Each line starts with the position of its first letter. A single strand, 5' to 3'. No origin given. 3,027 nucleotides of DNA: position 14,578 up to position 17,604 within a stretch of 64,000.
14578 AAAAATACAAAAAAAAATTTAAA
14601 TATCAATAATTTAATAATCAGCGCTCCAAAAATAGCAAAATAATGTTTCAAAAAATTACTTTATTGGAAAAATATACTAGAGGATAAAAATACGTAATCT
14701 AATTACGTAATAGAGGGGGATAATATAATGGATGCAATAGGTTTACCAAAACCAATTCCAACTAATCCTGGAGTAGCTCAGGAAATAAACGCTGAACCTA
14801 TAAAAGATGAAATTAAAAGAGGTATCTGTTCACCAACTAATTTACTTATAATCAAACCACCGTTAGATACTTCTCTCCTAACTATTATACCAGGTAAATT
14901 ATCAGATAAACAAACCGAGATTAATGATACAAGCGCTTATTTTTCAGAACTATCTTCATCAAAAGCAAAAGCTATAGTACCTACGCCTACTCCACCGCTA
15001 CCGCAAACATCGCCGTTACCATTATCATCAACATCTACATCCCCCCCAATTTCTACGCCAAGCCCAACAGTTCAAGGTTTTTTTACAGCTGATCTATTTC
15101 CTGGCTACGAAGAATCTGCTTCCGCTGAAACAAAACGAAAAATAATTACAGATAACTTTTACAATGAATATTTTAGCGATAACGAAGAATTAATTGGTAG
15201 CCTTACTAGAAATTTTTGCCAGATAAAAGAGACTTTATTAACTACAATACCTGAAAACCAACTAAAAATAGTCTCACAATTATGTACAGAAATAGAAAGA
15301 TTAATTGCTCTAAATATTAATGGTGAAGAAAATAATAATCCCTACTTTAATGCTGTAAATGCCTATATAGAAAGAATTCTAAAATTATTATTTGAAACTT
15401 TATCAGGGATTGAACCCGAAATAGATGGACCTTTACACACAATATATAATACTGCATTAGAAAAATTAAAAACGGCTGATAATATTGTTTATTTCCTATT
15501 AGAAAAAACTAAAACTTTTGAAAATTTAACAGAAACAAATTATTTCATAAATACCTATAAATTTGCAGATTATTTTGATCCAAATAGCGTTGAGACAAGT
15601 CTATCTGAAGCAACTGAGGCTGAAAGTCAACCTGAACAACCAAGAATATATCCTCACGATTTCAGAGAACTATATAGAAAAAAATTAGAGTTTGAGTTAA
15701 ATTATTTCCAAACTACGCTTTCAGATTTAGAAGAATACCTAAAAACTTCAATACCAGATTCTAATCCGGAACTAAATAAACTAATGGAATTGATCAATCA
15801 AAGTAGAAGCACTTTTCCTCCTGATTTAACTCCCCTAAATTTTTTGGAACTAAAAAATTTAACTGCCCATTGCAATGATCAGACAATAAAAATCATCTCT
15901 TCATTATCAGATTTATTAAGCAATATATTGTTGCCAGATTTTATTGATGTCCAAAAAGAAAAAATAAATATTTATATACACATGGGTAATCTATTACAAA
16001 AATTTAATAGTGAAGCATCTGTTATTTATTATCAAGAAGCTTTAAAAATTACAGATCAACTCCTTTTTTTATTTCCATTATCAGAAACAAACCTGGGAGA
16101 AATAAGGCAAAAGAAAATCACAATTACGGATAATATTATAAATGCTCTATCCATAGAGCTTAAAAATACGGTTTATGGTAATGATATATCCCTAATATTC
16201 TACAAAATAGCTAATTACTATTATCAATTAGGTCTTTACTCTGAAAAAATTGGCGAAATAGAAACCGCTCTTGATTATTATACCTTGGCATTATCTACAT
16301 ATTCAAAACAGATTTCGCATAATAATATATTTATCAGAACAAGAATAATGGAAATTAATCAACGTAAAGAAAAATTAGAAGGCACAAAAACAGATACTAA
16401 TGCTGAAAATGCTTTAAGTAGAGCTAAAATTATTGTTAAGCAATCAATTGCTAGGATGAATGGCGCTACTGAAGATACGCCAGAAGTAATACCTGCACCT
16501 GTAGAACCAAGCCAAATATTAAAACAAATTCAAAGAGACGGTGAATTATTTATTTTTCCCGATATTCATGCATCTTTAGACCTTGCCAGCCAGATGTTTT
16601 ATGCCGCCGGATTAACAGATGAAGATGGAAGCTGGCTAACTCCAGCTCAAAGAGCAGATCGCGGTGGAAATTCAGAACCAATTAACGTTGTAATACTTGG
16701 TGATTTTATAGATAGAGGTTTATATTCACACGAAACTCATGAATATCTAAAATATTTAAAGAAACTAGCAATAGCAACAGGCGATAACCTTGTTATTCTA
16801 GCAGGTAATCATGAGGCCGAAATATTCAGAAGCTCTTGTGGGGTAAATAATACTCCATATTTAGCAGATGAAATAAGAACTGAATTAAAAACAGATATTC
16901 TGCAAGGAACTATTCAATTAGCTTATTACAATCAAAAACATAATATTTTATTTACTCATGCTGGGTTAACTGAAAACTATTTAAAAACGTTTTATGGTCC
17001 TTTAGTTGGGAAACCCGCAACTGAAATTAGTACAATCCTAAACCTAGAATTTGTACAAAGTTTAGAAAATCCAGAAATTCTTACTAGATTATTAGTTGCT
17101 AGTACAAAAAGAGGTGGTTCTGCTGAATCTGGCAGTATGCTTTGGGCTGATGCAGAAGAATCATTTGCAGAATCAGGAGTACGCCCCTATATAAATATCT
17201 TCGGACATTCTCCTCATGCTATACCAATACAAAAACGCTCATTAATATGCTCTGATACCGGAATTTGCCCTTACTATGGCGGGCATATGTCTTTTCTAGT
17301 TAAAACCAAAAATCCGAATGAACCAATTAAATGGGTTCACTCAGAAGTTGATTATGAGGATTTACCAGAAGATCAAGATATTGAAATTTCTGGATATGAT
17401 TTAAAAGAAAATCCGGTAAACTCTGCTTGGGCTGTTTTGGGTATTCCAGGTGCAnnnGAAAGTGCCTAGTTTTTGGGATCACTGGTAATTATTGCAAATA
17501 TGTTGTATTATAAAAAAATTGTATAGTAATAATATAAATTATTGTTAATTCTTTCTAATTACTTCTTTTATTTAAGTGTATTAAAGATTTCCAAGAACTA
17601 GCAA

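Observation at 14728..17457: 909-aa TPR-like + PPP-family phosphatase (PP5-like domain order) with a Pro-rich N-terminal linker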

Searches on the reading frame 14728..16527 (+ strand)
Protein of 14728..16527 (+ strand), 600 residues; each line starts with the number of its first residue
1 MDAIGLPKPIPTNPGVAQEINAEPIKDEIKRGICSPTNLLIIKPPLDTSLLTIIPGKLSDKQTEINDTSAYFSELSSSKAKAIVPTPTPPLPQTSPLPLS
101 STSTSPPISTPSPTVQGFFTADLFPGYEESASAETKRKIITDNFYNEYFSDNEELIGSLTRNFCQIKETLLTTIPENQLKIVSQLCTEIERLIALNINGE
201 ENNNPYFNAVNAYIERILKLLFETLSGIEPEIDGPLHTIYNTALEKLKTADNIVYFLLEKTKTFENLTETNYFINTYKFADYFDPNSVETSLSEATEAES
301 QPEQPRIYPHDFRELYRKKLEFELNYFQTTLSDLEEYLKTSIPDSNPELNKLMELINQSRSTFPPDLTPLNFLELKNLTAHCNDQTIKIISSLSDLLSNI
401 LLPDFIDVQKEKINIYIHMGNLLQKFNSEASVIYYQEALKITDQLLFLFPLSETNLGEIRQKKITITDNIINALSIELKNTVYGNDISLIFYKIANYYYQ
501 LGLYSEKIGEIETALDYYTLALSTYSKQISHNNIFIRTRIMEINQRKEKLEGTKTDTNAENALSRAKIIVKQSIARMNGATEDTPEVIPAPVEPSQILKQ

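Call 75: search_protein_families(library=pfam, proteins=[window:14728-16527:+], max_evalue=0.1)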
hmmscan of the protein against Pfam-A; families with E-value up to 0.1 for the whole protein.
window:14728-16527:+ (600 aa): 3 families
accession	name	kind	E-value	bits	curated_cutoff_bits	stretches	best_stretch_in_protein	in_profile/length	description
PF07719.23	TPR_2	-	0.0035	17.8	27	0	495-523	1-29/34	Tetratricopeptide repeat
PF13181.12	TPR_8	-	0.0059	17.1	25.7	0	495-523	1-29/34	Tetratricopeptide repeat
PF13424.12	TPR_12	-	0.046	14.4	30.1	0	494-525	44-75/77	Tetratricopeptide repeat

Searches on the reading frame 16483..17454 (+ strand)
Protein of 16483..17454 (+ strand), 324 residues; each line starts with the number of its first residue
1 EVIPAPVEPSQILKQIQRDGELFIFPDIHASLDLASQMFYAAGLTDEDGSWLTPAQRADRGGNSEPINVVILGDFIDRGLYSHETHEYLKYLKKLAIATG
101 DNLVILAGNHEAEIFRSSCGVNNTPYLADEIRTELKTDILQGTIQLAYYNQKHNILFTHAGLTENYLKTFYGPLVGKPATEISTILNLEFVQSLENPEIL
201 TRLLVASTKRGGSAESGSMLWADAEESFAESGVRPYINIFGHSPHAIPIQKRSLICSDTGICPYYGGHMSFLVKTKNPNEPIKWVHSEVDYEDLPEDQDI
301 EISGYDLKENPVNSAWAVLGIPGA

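Call 39: search_solved_structures(query=A1, max_evalue=0.01, show_alignments=2)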
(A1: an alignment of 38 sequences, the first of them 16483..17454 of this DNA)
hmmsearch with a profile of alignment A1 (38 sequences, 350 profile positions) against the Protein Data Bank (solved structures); distinct sequences matched with E-value up to 0.01: 105 (the best 60 are shown).
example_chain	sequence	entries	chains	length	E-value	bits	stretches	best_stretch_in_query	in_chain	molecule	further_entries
2z72_A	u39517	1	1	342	6.7e-27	97.6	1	59-205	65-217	Protein-tyrosine-phosphatase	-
2zbm_A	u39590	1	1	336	1.3e-26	96.6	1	59-198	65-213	Protein-tyrosine-phosphatase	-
1v73_A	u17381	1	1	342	1.7e-26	96.3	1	59-198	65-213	psychrophilic phosphatase I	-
9b9g_I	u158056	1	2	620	8.6e-14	54.5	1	39-200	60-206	Protein phosphatase 3 catalytic subunit alpha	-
6tz6_A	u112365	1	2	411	3.4e-13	52.5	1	41-200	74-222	Serine/threonine-protein phosphatase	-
8uwb_C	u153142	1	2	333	4e-13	52.2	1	30-200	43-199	Serine/threonine-protein phosphatase 2A 65 kDa regulatory subunit A alpha isoform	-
8uo5_C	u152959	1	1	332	4.1e-13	52.2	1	30-200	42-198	Serine/threonine-protein phosphatase 2A catalytic subunit alpha isoform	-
2nyl_C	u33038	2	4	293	4.2e-13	52.2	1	31-200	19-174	Serine/threonine-protein phosphatase 2A catalytic subunit alpha isoform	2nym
4i5l_C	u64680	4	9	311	4.3e-13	52.1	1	31-200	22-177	Serine/threonine-protein phosphatase 2A catalytic subunit alpha isoform, PP2A-alpha | Serine/threonine-protein phosphatase 2A catalytic subunit alpha isoform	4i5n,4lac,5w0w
9o04_D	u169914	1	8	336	4.3e-13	52.1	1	30-200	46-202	Serine/threonine-protein phosphatase 2A catalytic subunit alpha isoform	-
8so0_C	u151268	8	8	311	4.4e-13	52.1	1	31-200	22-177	Serine/threonine-protein phosphatase 2A catalytic subunit alpha isoform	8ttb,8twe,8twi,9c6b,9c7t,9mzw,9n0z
3p71_C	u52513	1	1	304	4.4e-13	52.1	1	31-200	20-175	Serine/threonine-protein phosphatase 2A catalytic subunit alpha isoform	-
3c5w_C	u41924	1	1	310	4.6e-13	52.1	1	31-200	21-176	PP2A C subunit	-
2ie4_C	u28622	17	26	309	4.7e-13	52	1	31-200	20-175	Serine/threonine-protein phosphatase 2A catalytic subunit alpha isoform | PP2A-C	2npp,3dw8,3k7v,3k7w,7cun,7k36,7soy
2ie3_C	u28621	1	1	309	4.9e-13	52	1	31-200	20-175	Serine/threonine-protein phosphatase 2A catalytic subunit alpha isoform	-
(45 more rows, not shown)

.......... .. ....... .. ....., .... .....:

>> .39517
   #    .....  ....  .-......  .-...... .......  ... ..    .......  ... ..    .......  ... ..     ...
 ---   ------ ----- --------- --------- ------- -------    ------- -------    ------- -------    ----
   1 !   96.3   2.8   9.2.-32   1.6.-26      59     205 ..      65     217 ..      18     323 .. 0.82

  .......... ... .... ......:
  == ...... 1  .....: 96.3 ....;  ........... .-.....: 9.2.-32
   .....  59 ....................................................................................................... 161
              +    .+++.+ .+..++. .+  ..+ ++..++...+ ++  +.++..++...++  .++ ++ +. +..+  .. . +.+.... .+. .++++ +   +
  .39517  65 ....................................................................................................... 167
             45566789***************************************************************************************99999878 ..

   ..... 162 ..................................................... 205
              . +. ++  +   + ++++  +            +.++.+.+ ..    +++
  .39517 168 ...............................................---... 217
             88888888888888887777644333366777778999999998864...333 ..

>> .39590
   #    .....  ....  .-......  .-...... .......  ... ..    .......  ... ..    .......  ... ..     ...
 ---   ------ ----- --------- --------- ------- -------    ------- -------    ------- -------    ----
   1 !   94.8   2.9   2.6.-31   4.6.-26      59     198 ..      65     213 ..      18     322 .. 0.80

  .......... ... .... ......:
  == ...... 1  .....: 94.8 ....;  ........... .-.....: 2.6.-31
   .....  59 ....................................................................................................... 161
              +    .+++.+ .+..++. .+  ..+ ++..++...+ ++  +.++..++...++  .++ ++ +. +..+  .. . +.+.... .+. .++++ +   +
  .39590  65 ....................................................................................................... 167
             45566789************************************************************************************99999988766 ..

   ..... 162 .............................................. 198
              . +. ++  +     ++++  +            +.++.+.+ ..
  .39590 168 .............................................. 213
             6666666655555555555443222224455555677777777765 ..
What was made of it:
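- On Shelph / SLP (Shewanella-like) branch of bacterial-type PPPs: Family profile: 2Z72 at 6.7e-27, against ~1e-13 for PP2A, PP2B and PP1 (call 39).
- Best solved relative by family profile: the Shewanella protein-tyrosine phosphatase 2Z72/2ZBM/1V73, E ~1e-26, against ~1e-13 for PP2A, calcineurin and PP1 (call 39).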

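Call 43: find_homologous_proteins(query=A2, max_evalue=0.00001)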
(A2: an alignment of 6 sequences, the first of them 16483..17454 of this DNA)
Query A2 (6 sequences) (324 aa, profile of the alignment): 18 proteins with E <= 0.00001 among 6510 candidates.
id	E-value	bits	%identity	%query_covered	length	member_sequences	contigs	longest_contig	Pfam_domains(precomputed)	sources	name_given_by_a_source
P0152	8.5e-10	56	25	87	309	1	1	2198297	PF00149.34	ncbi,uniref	ncbi:metallophosphoesterase [Halosimplex amylolyticum]|uniref:metallophosphoesterase n=1 Tax=Halosim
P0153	9.4e-10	56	24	84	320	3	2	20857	PF00149.34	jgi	jgi:hypothetical protein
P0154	5.5e-9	54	26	77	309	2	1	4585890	PF00149.34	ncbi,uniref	ncbi:metallophosphoesterase [Halosimplex sp. TS25]|uniref:metallophosphoesterase n=1 Tax=Halosimplex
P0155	2.2e-8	52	35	23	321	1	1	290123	PF00149.34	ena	-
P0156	3.6e-8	51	29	36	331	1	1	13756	PF00149.34,PF06874.17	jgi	jgi:hypothetical protein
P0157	3.8e-8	51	24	72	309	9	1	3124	PF00149.34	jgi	-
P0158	7.2e-8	50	29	50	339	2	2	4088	PF00149.34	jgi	jgi:hypothetical protein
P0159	7.8e-8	50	23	76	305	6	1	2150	PF00149.34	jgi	-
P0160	3.0e-7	48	24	60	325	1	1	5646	PF00149.34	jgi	-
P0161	3.1e-7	48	28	37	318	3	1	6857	PF00149.34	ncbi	ncbi:MAG TPA: metallophosphoesterase [Kofleriaceae bacterium]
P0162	4.8e-7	47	24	71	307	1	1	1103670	PF00149.34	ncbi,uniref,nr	ncbi:metallophosphoesterase [Halosimplex salinum]|uniref:metallophosphoesterase n=1 Tax=Halosimplex 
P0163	4.8e-7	47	24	65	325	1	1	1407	PF00149.34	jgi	jgi:hypothetical protein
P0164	1.7e-6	46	24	59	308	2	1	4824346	PF00149.34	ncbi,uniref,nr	ncbi:metallophosphoesterase [Halosimplex aquaticum]|uniref:Metallophosphoesterase n=1 Tax=Halosimple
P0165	3.5e-6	45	29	33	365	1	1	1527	-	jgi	jgi:hypothetical protein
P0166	3.6e-6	45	30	37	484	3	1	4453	-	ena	-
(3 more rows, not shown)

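Call 73: search_solved_structures(query=A2, max_evalue=0.01, show_alignments=1)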
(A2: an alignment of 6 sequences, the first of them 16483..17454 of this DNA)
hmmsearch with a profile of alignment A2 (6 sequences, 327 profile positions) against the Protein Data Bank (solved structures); distinct sequences matched with E-value up to 0.01: 95 (the best 60 are shown).
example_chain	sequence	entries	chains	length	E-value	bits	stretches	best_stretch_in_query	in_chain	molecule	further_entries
2zbm_A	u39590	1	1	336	3.4e-13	52.7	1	8-180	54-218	Protein-tyrosine-phosphatase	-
2z72_A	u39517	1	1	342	5.2e-13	52.1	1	8-181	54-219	Protein-tyrosine-phosphatase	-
1v73_A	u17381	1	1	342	1e-12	51.2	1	8-180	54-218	psychrophilic phosphatase I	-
6tz6_A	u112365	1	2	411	2.7e-08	36.7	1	58-173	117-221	Serine/threonine-protein phosphatase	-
6tz8_A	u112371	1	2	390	1.4e-07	34.3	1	58-128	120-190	Serine/threonine-protein phosphatase 2B catalytic subunit A1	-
4iyp_C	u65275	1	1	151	2.3e-07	33.6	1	59-131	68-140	Serine/threonine-protein phosphatase 2A catalytic subunit alpha isoform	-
2nyl_C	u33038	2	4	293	5.5e-07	32.3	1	59-134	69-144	Serine/threonine-protein phosphatase 2A catalytic subunit alpha isoform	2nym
3p71_C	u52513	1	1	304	5.9e-07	32.2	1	59-134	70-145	Serine/threonine-protein phosphatase 2A catalytic subunit alpha isoform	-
2ie3_C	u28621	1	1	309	6.1e-07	32.2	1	59-134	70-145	Serine/threonine-protein phosphatase 2A catalytic subunit alpha isoform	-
2ie4_C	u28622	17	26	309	6.1e-07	32.2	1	59-134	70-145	Serine/threonine-protein phosphatase 2A catalytic subunit alpha isoform | PP2A-C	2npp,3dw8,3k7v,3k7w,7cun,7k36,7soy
3c5w_C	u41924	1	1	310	6.1e-07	32.2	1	59-134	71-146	PP2A C subunit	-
8so0_C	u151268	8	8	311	6.1e-07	32.2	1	59-134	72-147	Serine/threonine-protein phosphatase 2A catalytic subunit alpha isoform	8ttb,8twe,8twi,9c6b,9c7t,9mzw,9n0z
4i5l_C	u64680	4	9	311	6.1e-07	32.2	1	59-134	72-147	Serine/threonine-protein phosphatase 2A catalytic subunit alpha isoform, PP2A-alpha | Serine/threonine-protein phosphatase 2A catalytic subunit alpha isoform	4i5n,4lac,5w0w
8uo5_C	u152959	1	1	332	6.8e-07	32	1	59-134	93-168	Serine/threonine-protein phosphatase 2A catalytic subunit alpha isoform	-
8uwb_C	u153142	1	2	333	6.8e-07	32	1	59-134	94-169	Serine/threonine-protein phosphatase 2A 65 kDa regulatory subunit A alpha isoform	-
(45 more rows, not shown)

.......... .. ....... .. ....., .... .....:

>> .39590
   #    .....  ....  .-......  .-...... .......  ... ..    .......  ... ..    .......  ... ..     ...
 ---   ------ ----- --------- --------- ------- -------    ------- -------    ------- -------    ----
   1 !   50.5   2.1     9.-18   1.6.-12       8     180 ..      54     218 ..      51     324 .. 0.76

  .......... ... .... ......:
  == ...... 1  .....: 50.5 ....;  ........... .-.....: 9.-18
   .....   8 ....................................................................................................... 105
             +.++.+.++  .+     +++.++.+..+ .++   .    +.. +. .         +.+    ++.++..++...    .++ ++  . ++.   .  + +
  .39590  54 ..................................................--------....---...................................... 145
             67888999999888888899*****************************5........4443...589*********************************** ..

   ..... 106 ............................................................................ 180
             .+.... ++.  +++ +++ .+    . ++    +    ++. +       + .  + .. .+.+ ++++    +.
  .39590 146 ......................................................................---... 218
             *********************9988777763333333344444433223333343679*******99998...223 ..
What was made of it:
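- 16399..17454 (+): aa 558-909: Shelph-type PPP metallophosphatase domain. It includes a leading helix (aa 558-577) and a C-terminal tail. Profile hits in calls 39 and 73.
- On Shelph / SLP (Shewanella-like) branch of bacterial-type PPPs: Sub-clade profile: 3.4e-13, against 2.7e-8 and weaker (call 73).
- On PP5 (TPR-PPP): PP5 scores E 8e-5 and 25 bits against the sub-clade profile, while the Shewanella enzyme scores 52 bits (call 73).
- The same ranking holds for a profile of the 6-member sub-clade alone: 3e-13, against 3e-8 (calcineurin), 2e-7 (PP2A) and 8e-5 (PP5) (call 73).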
